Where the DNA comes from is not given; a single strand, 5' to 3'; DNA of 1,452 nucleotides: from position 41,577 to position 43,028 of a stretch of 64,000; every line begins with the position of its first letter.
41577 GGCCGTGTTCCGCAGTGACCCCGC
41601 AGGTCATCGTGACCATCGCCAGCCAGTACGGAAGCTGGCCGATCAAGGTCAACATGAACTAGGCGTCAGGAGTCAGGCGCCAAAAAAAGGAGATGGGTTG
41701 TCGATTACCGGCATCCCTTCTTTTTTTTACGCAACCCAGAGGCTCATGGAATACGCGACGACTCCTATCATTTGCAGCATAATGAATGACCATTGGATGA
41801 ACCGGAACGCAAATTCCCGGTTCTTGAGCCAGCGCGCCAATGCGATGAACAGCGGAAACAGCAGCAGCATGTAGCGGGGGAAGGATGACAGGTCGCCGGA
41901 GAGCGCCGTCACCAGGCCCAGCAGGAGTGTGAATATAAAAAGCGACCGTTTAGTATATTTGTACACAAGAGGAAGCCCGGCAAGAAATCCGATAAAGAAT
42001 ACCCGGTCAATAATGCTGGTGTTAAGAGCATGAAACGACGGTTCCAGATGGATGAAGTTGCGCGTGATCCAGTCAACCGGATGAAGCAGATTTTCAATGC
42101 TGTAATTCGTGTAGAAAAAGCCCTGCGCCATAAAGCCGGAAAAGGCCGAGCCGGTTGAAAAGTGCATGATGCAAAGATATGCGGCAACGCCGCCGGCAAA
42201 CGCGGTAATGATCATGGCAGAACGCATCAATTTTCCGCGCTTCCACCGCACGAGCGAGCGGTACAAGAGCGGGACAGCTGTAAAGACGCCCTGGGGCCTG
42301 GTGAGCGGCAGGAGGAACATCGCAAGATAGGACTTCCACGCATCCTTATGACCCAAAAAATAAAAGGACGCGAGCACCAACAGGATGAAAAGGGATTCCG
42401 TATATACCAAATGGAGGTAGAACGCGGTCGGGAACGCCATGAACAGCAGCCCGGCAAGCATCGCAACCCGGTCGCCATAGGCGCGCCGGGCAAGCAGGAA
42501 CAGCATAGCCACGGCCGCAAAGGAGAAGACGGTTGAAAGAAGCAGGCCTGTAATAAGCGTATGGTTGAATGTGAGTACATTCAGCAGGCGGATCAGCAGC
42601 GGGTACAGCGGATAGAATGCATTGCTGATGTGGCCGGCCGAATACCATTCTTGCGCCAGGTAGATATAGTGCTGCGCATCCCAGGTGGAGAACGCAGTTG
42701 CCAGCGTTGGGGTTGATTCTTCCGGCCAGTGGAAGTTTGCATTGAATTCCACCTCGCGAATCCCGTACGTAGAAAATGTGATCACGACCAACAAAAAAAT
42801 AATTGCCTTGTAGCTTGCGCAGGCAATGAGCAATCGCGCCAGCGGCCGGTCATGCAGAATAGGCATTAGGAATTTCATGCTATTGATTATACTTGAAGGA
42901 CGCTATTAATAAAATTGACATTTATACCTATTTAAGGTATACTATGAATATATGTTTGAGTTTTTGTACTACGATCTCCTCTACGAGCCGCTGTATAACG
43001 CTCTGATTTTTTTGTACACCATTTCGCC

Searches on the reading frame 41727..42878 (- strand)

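Call 3: search_protein_families(library=ncbifam, proteins=[window:41727-42878:-], max_evalue=1)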
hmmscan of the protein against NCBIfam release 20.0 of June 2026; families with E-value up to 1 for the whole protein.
window:41727-42878:- (383 aa): 1 family
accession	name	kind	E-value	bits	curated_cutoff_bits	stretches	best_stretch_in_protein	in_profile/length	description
NF046093.1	AZOBR_p60025_fam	subfamily_domain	1.3e-10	40.9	150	1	42-223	34-228/232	AZOBR_p60025 family cell surface glycopolymer formation protein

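Call 4: search_protein_families(library=pfam, proteins=[window:41727-42878:-], max_evalue=1)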
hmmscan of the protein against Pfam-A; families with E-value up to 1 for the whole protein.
window:41727-42878:- (383 aa): 2 families
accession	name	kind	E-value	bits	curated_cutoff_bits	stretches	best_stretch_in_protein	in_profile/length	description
PF13231.12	PMT_2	-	0.0043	17.7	26.1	1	90-222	4-142/160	Dolichyl-phosphate-mannose-protein mannosyltransferase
PF09852.15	DUF2079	-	0.2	11.1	28.2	1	82-372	40-331/459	Predicted membrane protein (DUF2079)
